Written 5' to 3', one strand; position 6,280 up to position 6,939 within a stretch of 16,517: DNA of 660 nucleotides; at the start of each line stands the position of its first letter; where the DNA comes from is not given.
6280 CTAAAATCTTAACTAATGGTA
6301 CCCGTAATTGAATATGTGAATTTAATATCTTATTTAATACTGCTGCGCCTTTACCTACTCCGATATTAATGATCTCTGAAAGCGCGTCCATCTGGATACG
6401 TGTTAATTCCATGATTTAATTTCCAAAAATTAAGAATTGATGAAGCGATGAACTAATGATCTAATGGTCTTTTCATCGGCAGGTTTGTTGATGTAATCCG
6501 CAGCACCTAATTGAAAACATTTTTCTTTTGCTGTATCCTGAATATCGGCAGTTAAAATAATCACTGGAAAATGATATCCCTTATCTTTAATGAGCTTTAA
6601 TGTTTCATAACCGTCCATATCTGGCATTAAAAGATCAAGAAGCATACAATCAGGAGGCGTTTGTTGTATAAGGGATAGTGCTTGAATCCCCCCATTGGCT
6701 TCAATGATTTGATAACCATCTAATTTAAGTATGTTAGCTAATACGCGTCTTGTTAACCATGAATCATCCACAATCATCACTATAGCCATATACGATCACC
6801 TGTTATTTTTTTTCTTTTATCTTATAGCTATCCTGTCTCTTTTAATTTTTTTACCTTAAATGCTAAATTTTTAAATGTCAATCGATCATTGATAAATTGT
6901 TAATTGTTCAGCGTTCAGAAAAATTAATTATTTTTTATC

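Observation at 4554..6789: CheY-like REC, CheC-like phosphatase and PAS histidine kinase operon with no CheA, CheW or MCP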

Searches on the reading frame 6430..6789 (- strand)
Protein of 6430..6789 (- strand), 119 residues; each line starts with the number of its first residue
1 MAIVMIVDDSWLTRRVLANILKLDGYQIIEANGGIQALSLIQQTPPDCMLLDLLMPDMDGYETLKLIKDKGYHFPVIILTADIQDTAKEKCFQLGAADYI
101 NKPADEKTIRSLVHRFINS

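Call 4: search_protein_families(library=pfam, proteins=[window:6430-6789:-], max_evalue=0.01)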
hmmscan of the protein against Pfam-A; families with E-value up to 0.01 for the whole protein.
window:6430-6789:- (119 aa): 1 family
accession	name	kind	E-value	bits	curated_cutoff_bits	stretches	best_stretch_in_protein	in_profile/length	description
PF00072.30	Response_reg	-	7e-30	103.9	30.2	1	4-113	1-110/111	Response regulator receiver domain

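Call 5: search_protein_families(library=ncbifam, proteins=[window:6430-6789:-], max_evalue=0.01)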
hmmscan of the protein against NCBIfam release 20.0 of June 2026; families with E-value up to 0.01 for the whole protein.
window:6430-6789:- (119 aa): 101 families (the best 25 are shown)
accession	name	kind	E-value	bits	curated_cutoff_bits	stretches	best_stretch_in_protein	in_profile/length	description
NF008099.0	PRK10841.1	equivalog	1.5e-22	79.2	920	1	3-116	826-939/949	two-component system sensor histidine kinase RcsC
NF007135.0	PRK09581.1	equivalog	4.3e-22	78.5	474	1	2-110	3-113/457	PleD family two-component system response regulator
NF008469.0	PRK11361.1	equivalog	3.2e-21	75.6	714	1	3-116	6-119/461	acetoacetate metabolism transcriptional regulator AtoC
NF045944.1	ResRegRpaBCyano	equivalog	3.9e-21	75.5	330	1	5-114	1-109/229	response regulator transcription factor RpaB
NF045505.1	RR_RssB_Pseudo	equivalog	5.8e-20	71.7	700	1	3-109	7-113/394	two-component system response regulator RssB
NF033117.2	vanR_ACDEGLN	exception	7.1e-20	71.5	350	1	4-105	1-101/226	VanR-ABDEGLN family response regulator transcription factor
NF040534.1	resp_reg_YycF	equivalog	1.3e-19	70.4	340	1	4-109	3-107/231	response regulator YycF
NF033120.0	vanR_FM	exception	4.6e-19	69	460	1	4-104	6-105/231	vancomycin resistance response regulator transcription factor, VanR-F/VanR-M family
NF041367.1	CheY_Halo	equivalog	1e-18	67.7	200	1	4-113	1-110/114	chemotaxis protein CheY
NF001965.0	PRK00742.1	subfamily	1.5e-18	67.1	293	1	4-106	6-111/357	chemotaxis-specific protein-glutamate methyltransferase CheB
NF007969.0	PRK10693.1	equivalog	1.5e-18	66.9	329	1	4-110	10-117/337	two-component system response regulator RssB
NF008199.0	PRK10955.1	equivalog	6.7e-18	65.4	341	1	2-109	2-107/232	envelope stress response regulator transcription factor CpxR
NF008176.1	PRK10923.1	equivalog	8.1e-18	64.3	620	1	3-117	5-119/469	nitrogen regulation protein NR(I)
TIGR02154.1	PhoB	equivalog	1.2e-17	64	296.2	1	3-108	4-111/226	phosphate regulon transcriptional regulator PhoB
NF008318.0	PRK11107.1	equivalog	1.7e-17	62.8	890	1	4-118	670-786/920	two-component sensor histidine kinase BarA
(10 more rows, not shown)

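Call 68: search_solved_structures(query=window:6430-6789:-, max_evalue=1e-10, show_alignments=1)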
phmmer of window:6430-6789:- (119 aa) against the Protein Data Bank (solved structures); distinct sequences matched with E-value up to 1e-10: 131 (the best 60 are shown).
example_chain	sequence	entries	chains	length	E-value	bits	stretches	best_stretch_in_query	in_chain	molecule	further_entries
3luf_A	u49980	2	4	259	3.9e-19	71.7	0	4-115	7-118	Two-component system response regulator/GGDEF domain protein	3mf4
9xzo_A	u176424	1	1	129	1.8e-18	69.6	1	1-117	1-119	De novo protein M1X0B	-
6ifh_A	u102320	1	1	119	1e-17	67.1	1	4-117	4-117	Sporulation initiation phosphotransferase F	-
3dge_C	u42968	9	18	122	1.4e-17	66.7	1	4-108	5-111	Response regulator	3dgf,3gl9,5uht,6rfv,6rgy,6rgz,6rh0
6azr_B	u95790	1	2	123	1.4e-17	66.7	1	4-108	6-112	Chemotaxis regulator-transmits chemoreceptor signals to flagelllar motor components CheY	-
4ja2_A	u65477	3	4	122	1.4e-17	66.6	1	4-108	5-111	Response regulator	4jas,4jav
2jvj_A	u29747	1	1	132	2.8e-17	65.7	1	4-117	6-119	Sporulation initiation phosphotransferase F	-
1fsp_A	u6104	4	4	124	6e-17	64.6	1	4-117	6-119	STAGE 0 SPORULATION PROTEIN F | SPORULATION RESPONSE REGULATORY PROTEIN | Sporulation initiation phosphotransferase F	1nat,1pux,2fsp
3q15_C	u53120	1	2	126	6.3e-17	64.6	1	4-117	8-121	Sporulation initiation phosphotransferase F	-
2ayz_A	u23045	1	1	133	9.7e-17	64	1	3-111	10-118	Sensor kinase protein rcsC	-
9lbr_A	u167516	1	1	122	9.9e-17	63.9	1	4-108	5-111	Response regulator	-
5x5j_A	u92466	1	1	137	1.4e-16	63.4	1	3-110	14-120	AdeR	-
5xjp_A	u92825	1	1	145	1.7e-16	63.2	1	3-110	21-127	AdeR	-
6rh1_C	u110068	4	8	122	1.9e-16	63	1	4-108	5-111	Response regulator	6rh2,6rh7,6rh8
1f51_E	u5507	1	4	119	2.5e-16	62.6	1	4-117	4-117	SPORULATION INITIATION PHOSPHOTRANSFERASE F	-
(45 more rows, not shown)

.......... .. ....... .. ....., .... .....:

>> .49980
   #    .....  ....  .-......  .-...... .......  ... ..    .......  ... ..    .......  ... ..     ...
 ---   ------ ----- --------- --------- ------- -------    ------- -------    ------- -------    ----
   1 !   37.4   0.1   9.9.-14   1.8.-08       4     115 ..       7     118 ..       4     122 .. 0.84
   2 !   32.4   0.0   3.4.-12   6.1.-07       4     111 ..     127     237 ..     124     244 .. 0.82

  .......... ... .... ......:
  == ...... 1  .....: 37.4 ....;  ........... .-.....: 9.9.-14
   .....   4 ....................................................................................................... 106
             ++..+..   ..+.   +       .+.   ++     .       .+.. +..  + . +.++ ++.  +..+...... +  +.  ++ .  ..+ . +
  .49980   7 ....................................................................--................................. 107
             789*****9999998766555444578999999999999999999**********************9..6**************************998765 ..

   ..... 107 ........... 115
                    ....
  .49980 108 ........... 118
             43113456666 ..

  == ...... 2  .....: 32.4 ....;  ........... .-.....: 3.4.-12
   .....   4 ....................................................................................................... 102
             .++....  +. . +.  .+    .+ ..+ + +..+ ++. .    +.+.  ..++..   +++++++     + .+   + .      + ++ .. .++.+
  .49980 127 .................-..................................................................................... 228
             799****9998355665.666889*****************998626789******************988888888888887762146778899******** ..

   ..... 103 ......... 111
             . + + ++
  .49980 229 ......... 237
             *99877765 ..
